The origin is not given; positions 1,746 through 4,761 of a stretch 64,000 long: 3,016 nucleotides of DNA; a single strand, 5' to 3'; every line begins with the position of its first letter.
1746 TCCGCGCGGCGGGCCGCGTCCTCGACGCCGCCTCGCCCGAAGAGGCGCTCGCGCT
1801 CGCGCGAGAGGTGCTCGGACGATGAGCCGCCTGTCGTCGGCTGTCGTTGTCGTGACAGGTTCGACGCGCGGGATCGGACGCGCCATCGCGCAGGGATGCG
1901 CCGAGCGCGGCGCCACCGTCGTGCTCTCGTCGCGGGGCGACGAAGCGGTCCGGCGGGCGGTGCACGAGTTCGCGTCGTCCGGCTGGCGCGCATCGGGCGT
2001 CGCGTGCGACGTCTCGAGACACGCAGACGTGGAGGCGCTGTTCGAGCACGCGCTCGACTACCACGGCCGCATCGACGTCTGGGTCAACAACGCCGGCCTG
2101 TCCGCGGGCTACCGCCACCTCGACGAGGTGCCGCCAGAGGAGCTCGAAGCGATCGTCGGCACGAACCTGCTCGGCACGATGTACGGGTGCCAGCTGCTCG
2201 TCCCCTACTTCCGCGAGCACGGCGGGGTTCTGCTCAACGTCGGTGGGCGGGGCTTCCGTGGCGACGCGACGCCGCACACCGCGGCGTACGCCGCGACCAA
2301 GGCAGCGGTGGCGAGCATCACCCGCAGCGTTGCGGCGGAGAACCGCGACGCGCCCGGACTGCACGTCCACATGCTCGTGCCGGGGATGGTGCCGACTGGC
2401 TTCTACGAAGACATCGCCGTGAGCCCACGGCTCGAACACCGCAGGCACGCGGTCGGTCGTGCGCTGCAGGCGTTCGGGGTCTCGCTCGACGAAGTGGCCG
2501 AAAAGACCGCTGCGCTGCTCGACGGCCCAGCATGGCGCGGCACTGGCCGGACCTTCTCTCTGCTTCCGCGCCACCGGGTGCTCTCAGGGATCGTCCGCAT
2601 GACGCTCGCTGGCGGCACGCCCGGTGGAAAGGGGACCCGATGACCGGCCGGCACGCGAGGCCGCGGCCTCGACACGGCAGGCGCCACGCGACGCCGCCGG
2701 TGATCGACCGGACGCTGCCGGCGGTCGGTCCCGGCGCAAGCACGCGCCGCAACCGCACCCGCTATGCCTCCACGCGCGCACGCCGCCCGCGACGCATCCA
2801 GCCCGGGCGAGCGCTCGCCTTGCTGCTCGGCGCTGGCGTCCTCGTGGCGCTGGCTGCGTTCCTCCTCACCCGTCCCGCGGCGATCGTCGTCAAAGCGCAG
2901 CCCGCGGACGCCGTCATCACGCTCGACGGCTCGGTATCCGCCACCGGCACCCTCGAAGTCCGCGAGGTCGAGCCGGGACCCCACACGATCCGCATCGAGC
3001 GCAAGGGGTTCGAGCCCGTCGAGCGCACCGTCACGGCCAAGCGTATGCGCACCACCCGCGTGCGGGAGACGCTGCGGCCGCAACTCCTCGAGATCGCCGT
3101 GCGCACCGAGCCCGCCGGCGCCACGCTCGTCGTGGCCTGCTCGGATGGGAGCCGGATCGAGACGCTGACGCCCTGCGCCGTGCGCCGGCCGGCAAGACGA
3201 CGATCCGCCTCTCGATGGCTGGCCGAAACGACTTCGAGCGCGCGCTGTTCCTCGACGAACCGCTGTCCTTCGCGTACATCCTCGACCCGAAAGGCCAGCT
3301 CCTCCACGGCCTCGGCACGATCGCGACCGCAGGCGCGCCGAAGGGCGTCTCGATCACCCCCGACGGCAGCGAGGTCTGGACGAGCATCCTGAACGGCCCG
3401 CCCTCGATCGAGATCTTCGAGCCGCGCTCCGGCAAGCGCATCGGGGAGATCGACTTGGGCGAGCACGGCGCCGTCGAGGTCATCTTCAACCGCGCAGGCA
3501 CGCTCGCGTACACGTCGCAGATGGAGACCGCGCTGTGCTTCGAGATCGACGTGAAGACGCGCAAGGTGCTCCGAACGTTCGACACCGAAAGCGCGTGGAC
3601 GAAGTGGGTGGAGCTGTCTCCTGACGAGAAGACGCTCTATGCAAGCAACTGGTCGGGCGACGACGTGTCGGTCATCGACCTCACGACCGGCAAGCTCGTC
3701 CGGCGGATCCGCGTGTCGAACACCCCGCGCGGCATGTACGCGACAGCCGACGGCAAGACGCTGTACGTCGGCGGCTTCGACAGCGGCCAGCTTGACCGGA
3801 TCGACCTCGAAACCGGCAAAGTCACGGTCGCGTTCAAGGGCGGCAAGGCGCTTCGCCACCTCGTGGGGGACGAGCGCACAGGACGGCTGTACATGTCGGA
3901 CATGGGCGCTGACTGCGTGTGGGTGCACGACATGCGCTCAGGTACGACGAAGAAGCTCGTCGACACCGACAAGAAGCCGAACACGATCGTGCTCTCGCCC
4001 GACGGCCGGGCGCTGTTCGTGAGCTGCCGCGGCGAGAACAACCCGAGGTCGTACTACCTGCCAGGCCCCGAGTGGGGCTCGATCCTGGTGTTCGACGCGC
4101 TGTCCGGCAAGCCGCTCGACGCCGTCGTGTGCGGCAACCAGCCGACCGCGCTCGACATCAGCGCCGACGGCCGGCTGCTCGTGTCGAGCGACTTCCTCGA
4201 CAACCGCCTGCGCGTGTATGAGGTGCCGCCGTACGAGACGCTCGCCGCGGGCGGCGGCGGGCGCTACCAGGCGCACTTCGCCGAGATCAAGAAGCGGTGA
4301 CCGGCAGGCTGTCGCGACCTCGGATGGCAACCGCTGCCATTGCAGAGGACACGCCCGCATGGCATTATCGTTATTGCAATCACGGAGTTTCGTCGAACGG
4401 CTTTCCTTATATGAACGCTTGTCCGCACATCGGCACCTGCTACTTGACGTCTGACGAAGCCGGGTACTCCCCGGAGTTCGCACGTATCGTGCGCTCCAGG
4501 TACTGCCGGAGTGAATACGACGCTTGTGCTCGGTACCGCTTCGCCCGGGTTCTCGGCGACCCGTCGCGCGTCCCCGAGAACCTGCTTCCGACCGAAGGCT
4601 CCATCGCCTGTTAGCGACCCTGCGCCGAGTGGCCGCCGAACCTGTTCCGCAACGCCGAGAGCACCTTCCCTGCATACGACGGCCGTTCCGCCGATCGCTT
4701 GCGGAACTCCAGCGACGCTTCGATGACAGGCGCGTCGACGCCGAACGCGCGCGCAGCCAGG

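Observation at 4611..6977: zwf-gnd fusion: G6PD and 6-phosphogluconate dehydrogenase in one 788-aa polypeptide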

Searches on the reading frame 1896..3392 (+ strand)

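Call 41: search_protein_families(library=pfam, proteins=[window:1896-3392:+], max_evalue=0.00001)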
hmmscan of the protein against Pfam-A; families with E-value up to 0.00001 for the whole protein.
window:1896-3392:+ (498 aa): 1 family
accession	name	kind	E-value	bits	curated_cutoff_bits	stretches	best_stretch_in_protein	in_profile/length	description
PF08308.17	PEGA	-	1.7e-10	41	20.8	1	330-395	4-69/71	PEGA domain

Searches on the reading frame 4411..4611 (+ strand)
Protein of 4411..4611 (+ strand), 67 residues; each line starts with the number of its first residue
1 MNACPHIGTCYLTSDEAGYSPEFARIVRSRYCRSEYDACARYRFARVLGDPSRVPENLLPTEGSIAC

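Call 60: find_homologous_proteins(query=window:4411-4611:+, max_evalue=0.001)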
Query seq(67 aa) (67 aa): 5 proteins with E <= 0.001 among 5 candidates.
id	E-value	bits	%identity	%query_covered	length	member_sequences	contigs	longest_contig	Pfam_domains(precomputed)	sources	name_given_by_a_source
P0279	7.4e-35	136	90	100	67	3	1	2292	-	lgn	-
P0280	2.1e-28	115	73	100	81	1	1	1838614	-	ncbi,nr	ncbi:hypothetical protein emb_1c0650 [Coriobacteriaceae bacterium EMTCatB1]|nr:hypothetical protein 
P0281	5.2e-27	111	72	100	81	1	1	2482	-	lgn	-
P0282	6.0e-26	107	68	99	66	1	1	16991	-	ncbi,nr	ncbi:MAG: hypothetical protein N3B11_05005 [Coriobacteriia bacterium]|nr:hypothetical protein [Corio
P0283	3.7e-21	92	72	85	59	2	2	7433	-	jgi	jgi:hypothetical protein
